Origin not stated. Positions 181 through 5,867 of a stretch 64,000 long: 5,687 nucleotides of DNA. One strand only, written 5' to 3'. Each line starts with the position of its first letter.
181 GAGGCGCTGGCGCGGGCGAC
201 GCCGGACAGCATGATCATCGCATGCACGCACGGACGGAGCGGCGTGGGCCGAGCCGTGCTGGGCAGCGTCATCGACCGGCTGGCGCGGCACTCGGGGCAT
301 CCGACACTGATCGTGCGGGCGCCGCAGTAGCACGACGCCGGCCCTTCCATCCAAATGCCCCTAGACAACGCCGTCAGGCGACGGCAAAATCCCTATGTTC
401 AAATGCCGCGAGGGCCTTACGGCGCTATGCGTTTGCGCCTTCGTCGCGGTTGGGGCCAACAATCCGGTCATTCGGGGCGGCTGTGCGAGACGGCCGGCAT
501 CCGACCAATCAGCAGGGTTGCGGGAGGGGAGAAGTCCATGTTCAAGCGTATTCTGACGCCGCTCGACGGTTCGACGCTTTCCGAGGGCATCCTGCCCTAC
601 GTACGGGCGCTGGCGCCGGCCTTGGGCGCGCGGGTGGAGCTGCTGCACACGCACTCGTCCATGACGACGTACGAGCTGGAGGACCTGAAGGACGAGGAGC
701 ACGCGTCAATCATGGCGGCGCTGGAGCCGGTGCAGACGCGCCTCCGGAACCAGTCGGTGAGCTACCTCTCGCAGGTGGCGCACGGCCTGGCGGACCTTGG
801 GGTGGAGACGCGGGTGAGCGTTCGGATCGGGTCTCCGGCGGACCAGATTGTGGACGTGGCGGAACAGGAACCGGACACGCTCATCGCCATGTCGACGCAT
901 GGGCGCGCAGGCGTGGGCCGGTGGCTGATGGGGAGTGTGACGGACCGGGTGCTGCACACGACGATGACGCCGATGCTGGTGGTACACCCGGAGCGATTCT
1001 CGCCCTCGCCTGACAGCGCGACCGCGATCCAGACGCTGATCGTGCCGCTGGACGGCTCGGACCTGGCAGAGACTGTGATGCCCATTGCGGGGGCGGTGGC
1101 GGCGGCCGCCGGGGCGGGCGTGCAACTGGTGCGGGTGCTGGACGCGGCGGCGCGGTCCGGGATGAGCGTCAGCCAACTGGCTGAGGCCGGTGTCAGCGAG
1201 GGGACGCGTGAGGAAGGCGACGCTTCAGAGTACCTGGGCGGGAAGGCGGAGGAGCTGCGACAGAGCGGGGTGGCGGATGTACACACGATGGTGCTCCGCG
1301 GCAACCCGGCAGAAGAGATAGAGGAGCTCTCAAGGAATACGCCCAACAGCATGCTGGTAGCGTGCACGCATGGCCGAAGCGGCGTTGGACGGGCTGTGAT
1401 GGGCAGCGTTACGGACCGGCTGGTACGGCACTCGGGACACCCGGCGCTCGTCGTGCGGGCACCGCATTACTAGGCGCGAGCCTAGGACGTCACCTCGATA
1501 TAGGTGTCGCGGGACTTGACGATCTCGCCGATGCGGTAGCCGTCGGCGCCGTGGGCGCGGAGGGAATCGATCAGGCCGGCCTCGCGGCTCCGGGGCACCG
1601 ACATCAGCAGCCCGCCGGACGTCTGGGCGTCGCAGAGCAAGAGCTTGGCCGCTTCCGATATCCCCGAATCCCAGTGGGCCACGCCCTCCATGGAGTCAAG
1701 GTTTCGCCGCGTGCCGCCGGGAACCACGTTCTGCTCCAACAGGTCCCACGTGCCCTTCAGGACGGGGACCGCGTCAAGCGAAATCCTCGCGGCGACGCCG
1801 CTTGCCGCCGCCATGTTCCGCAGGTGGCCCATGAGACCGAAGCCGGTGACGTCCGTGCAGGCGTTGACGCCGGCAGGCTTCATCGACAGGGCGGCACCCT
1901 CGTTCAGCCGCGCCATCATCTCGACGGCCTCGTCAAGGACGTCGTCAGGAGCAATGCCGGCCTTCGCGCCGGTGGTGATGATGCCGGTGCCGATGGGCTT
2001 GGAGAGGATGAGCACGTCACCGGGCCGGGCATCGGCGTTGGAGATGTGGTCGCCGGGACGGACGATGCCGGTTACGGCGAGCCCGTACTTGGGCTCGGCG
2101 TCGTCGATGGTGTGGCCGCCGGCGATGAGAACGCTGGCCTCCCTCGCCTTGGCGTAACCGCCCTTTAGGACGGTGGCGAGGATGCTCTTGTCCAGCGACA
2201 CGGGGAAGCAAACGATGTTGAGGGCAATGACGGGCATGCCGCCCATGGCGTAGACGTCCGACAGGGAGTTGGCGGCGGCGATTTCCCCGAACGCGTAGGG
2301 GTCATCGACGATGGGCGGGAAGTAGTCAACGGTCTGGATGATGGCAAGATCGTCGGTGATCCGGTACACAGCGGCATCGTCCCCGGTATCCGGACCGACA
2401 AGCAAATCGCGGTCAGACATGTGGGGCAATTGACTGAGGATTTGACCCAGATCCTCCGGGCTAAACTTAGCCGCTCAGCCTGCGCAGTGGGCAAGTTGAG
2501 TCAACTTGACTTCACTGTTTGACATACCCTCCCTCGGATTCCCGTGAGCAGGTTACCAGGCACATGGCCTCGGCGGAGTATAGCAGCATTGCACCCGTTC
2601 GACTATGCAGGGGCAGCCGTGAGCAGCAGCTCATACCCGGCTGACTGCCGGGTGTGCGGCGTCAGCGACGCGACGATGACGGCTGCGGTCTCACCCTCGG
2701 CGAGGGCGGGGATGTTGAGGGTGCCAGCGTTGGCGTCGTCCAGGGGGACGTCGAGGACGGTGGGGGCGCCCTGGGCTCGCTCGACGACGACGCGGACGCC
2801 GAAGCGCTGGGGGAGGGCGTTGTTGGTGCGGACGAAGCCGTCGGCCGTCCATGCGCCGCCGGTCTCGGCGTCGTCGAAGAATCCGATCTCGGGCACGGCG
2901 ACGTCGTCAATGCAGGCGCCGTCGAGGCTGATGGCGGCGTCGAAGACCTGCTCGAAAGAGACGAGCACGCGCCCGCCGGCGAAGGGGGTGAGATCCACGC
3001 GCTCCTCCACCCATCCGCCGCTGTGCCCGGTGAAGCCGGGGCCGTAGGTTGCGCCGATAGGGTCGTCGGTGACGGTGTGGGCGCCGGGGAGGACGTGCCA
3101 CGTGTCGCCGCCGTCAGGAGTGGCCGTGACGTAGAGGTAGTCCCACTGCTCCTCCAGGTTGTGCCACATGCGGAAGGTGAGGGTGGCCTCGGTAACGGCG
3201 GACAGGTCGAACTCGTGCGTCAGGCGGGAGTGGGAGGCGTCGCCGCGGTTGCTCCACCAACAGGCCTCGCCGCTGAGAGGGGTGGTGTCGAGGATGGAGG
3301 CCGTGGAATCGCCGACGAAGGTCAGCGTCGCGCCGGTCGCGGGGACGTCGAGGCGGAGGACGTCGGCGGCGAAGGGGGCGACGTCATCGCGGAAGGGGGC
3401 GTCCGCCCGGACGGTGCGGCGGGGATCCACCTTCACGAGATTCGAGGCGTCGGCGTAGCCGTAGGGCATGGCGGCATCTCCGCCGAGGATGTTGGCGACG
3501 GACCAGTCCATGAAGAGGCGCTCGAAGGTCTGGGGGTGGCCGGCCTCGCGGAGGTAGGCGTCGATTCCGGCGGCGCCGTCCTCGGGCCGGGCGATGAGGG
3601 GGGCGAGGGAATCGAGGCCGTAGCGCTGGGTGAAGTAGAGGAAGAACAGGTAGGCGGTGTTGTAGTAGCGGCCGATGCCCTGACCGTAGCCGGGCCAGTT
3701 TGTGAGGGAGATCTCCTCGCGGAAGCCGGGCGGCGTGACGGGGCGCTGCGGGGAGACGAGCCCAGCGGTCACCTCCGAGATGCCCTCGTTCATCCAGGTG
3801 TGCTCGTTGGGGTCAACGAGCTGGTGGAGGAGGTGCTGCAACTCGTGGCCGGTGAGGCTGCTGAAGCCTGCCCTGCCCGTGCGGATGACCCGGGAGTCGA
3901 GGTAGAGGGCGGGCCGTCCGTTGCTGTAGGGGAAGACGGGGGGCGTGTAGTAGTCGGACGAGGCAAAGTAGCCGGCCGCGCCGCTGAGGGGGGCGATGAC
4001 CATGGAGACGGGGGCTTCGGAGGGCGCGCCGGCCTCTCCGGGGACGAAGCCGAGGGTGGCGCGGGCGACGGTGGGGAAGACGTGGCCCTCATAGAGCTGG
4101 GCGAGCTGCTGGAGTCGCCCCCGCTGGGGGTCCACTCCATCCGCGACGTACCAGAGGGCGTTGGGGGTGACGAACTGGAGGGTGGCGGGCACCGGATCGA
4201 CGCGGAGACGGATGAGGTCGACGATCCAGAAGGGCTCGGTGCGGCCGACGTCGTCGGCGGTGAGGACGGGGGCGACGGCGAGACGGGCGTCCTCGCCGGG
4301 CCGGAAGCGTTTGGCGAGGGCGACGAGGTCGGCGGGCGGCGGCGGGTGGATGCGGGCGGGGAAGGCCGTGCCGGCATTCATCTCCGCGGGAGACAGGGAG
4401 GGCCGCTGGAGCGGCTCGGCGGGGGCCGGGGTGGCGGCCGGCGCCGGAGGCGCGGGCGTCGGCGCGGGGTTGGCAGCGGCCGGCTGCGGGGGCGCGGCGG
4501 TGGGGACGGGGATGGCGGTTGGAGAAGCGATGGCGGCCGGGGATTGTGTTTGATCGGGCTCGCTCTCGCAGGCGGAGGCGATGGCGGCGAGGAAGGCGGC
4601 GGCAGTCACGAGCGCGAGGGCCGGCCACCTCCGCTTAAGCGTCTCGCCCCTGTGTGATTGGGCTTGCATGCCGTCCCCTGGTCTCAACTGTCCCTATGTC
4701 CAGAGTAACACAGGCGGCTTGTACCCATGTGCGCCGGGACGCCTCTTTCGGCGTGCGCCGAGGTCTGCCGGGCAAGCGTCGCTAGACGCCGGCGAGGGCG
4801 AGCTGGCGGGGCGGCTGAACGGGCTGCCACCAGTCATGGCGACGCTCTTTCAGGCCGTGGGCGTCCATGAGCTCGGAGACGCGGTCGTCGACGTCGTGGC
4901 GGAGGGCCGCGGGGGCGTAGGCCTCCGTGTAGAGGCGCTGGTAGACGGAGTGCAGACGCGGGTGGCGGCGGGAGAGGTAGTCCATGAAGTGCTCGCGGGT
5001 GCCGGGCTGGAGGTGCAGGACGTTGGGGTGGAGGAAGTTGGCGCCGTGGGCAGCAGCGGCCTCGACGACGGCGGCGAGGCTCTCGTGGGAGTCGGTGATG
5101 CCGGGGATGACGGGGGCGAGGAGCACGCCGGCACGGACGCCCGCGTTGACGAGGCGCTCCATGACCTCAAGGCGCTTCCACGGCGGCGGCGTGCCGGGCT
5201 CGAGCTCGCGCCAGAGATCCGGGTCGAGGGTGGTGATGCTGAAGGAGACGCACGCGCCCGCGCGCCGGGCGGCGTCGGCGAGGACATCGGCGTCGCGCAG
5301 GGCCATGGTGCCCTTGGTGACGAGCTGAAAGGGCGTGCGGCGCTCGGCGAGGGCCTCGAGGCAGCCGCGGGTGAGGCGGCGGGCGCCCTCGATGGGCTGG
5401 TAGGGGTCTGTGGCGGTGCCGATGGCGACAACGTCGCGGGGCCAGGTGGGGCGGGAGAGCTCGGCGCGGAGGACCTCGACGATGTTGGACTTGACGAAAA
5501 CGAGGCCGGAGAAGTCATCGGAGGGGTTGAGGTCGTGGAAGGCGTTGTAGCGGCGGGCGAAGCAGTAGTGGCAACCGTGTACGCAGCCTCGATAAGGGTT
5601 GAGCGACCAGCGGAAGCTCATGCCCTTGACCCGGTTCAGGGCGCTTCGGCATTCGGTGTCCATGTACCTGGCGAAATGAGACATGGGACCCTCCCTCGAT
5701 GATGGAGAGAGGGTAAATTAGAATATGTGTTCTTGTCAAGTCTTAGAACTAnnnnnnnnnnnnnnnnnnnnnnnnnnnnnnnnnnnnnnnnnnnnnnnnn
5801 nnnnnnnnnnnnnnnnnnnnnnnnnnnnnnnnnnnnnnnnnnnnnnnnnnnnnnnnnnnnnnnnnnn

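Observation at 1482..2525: selD is a selenoprotein gene: in-frame TGA plus a SECIS-like hairpin restores the missing catalytic N-terminus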

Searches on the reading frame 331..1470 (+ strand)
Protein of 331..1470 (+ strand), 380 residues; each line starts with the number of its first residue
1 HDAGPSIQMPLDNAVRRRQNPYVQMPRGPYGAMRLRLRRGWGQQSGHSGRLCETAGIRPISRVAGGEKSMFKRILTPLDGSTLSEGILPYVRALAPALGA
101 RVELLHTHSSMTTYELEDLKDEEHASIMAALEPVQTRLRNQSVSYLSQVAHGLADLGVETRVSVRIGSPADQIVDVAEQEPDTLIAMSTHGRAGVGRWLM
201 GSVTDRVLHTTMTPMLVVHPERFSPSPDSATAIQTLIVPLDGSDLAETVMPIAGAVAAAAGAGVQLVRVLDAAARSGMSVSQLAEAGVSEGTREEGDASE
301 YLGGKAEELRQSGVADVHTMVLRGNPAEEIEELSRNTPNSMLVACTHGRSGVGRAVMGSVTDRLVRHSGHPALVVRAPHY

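Call 29: search_protein_families(library=pfam, proteins=[window:331-1470:+], max_evalue=0.00001)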
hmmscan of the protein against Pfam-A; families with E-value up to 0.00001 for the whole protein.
window:331-1470:+ (380 aa): 1 family
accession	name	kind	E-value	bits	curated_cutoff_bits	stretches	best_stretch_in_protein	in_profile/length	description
PF00582.32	Usp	-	5e-45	153.9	24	2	70-219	1-141/141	Universal stress protein family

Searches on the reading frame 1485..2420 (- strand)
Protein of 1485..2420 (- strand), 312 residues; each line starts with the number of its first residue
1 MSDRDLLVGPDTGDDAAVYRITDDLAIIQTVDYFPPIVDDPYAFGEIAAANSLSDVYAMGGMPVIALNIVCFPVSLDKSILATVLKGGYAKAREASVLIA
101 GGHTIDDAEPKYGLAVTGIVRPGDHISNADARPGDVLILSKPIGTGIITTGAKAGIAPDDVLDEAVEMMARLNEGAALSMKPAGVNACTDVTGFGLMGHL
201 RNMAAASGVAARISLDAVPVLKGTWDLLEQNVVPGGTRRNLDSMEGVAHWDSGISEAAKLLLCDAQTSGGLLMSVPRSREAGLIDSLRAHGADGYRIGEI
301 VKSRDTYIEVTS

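Call 53: find_encoding_contigs(protein=window:1485-2420:-, flank=3000, max_places=4)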
Protein seq(312 aa) (312 aa): no gene with exactly this product is on record in the collection.

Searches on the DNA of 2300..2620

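Call 8: search_rna_families(source=window, start=2300, end=2620, threshold=evalue, max_evalue=10, show_alignments=3)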
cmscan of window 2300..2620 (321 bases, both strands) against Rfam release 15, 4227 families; matches with E-value up to 10: 1.
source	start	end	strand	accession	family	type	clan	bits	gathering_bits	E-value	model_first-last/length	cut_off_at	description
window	2493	2520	-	RF00173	Hairpin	Gene; ribozyme;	-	13.4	65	4.9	1-52/52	no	Hairpin ribozyme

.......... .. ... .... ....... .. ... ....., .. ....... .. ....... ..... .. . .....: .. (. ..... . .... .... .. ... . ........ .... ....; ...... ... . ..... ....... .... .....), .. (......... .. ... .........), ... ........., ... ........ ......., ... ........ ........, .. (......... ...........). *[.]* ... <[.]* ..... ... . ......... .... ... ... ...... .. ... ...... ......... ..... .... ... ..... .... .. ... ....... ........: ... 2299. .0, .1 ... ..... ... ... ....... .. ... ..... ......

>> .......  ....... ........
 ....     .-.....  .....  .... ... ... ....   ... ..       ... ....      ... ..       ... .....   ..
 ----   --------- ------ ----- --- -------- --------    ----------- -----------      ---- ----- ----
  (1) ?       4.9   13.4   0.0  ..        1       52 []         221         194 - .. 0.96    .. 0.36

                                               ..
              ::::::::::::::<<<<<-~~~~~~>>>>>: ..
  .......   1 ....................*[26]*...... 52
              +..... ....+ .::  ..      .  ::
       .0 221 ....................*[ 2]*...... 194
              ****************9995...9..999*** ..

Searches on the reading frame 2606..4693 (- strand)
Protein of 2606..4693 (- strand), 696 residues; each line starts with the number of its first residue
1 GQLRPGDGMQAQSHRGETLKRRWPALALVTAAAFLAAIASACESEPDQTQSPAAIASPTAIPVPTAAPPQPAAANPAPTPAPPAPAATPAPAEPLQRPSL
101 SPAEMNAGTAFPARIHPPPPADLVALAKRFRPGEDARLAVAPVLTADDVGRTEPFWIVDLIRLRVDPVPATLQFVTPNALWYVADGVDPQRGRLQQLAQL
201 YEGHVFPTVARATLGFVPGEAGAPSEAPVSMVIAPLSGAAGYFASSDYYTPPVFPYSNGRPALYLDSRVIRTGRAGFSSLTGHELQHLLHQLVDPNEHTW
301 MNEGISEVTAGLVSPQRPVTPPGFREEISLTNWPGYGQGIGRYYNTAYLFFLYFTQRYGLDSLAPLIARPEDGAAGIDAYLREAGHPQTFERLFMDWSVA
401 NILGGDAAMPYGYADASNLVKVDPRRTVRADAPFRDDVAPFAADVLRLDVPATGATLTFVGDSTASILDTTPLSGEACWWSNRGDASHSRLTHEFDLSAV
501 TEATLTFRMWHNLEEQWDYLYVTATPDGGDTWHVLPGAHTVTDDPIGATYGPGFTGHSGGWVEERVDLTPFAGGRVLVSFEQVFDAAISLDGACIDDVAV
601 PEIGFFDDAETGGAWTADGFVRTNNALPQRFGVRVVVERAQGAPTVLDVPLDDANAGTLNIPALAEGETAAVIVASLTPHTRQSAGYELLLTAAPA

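Call 29: search_protein_families(library=pfam, proteins=[window:2606-4693:-], max_evalue=0.00001)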
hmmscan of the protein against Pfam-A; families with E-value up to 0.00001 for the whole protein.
window:2606-4693:- (696 aa): 1 family
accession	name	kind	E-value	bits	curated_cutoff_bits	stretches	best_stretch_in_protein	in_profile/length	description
PF20773.4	InhA-like_MAM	-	2.6e-33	115.6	26.9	1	466-623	28-189/191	Immune inhibitor A-like, MAM domain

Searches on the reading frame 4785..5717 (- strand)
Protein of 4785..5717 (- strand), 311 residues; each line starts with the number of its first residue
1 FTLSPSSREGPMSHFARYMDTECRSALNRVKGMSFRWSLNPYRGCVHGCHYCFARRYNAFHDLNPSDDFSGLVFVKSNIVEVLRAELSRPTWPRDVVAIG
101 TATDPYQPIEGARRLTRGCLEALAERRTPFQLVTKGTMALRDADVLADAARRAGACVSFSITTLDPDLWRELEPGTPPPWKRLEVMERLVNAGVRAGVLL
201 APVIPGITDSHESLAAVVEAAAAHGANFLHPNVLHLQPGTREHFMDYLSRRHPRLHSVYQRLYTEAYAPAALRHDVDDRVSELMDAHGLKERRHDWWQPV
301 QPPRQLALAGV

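Call 29: search_protein_families(library=pfam, proteins=[window:4785-5717:-], max_evalue=0.00001)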
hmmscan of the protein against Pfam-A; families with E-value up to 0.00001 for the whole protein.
window:4785-5717:- (311 aa): 1 family
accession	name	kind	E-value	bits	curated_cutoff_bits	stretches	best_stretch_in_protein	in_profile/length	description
PF04055.27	Radical_SAM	-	1.4e-14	55.1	29.5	1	40-214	2-162/166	Radical SAM superfamily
